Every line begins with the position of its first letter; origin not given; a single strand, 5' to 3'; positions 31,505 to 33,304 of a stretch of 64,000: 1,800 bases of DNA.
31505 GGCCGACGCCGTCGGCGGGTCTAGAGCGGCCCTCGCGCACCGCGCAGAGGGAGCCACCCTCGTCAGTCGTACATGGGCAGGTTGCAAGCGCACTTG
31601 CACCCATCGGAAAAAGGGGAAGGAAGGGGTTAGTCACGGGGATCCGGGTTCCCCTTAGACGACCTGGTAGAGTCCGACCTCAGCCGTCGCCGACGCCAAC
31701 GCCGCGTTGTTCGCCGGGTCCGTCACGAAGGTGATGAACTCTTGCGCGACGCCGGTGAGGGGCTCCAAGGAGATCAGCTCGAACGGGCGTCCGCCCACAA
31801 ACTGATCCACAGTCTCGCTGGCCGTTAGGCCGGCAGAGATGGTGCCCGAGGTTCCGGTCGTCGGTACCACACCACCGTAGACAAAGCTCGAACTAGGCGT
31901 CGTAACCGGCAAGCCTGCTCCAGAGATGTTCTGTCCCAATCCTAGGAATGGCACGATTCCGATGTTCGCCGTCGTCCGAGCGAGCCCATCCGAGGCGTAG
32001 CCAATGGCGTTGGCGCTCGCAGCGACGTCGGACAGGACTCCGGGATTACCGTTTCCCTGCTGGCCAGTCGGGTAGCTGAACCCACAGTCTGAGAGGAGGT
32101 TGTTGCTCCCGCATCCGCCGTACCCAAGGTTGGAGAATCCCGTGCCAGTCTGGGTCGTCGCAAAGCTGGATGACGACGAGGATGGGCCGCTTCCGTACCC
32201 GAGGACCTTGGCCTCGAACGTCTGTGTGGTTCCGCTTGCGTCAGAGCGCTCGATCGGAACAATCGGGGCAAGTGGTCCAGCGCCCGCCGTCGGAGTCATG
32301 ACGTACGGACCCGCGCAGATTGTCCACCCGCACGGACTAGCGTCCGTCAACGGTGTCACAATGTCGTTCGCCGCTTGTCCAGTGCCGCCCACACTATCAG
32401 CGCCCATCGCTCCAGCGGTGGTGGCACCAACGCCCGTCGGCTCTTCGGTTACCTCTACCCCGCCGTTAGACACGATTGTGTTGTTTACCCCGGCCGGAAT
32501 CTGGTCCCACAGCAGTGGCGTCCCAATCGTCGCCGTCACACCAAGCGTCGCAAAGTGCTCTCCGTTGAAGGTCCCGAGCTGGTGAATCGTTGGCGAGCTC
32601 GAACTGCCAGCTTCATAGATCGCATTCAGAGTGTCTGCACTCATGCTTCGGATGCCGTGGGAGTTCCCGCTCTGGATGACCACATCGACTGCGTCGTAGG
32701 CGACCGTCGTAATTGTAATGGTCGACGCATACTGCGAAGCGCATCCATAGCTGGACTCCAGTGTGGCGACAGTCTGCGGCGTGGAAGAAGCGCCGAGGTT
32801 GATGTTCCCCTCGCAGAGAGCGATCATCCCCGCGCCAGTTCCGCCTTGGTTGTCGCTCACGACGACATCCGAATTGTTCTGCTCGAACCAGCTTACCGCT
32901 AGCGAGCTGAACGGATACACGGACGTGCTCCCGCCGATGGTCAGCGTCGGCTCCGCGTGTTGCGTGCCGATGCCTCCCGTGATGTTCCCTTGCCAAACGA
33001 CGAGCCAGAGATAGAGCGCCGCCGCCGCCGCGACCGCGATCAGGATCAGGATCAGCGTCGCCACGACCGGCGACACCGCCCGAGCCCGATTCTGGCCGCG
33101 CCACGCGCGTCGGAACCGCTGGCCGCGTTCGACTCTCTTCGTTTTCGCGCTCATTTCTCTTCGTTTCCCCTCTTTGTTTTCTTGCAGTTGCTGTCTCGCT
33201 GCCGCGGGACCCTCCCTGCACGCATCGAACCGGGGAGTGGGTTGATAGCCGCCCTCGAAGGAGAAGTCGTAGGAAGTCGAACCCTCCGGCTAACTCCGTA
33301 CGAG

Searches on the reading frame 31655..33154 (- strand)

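Call 3: search_protein_families(library=pfam, proteins=[window:31655-33154:-], max_evalue=0.1)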
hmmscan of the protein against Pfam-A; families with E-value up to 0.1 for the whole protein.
window:31655-33154:- (499 aa): 2 families
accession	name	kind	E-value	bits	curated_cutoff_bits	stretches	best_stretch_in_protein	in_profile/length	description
PF12849.12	PBP_like_2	-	9e-11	42.5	27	1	66-183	7-118/267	PBP superfamily domain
PF12727.12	PBP_like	-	0.02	14.5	27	0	90-171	4-86/193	PBP superfamily domain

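Call 4: search_protein_families(library=ncbifam, proteins=[window:31655-33154:-], max_evalue=0.1)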
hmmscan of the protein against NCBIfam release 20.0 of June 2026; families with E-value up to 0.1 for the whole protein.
window:31655-33154:- (499 aa): 5 families
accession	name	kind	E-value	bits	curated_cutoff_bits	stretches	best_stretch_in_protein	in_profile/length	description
TIGR02136.1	ptsS_2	subfamily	1.4e-18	67.1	206.6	1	36-182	9-147/295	phosphate ABC transporter substrate-binding protein PstS family protein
TIGR00975.1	3a0107s03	equivalog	1.6e-09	37.3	205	1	72-158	2-89/315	phosphate ABC transporter substrate-binding protein PstS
TIGR02537.2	arch_flag_Nterm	domain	5.1e-07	29.1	20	1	25-51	3-29/33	archaellin/type IV pilin N-terminal domain-containing protein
NF046073.1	UpsA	equivalog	0.0074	16.4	130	1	25-150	2-122/136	pilin subunit UpsA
NF038083.1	CU044_5270_fam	subfamily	0.061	13.1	100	0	7-65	6-59/284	CU044_5270 family protein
